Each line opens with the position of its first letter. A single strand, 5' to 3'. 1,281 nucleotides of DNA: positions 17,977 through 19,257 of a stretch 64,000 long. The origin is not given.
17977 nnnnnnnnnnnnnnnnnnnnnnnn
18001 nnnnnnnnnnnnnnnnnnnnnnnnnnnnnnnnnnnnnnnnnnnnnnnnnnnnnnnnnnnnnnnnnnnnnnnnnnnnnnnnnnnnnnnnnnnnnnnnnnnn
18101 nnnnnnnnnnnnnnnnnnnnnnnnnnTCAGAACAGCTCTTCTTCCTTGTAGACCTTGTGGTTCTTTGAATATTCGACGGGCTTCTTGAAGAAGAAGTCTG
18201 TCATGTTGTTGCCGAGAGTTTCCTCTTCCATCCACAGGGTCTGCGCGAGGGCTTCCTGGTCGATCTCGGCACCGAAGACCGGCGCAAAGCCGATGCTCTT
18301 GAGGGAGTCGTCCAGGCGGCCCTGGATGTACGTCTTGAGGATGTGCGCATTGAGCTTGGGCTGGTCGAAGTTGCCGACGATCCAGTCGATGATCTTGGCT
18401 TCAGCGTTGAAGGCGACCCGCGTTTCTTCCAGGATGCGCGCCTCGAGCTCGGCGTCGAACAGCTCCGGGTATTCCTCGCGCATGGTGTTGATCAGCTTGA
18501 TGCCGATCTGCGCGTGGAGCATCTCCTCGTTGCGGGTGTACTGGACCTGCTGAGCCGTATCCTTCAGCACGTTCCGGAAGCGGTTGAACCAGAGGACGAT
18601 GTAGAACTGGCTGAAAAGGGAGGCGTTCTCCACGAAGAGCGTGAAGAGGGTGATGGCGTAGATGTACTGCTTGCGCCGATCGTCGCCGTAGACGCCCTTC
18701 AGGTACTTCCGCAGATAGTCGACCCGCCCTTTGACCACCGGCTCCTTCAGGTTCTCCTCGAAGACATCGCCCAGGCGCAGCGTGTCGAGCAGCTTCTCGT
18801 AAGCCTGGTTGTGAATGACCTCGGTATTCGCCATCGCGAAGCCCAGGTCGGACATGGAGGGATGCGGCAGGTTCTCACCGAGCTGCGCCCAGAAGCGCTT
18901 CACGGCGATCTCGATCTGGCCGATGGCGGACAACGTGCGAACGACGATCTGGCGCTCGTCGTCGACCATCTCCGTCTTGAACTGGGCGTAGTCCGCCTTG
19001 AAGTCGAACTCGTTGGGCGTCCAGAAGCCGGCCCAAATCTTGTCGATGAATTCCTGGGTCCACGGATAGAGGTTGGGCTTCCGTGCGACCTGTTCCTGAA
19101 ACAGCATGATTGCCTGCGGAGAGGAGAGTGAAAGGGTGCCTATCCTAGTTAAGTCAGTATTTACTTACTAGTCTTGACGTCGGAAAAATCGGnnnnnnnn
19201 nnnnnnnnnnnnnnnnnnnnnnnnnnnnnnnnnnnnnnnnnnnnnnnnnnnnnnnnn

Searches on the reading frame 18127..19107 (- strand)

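Call 83: search_protein_families(library=pfam, proteins=[window:18127-19107:-], max_evalue=0.001)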
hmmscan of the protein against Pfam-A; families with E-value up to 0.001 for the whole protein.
window:18127-19107:- (326 aa): 1 family
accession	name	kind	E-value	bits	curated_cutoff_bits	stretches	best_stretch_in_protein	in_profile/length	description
PF00268.27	Ribonuc_red_sm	-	3.8e-48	164.7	33.6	1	12-281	7-277/281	Ribonucleotide reductase, small chain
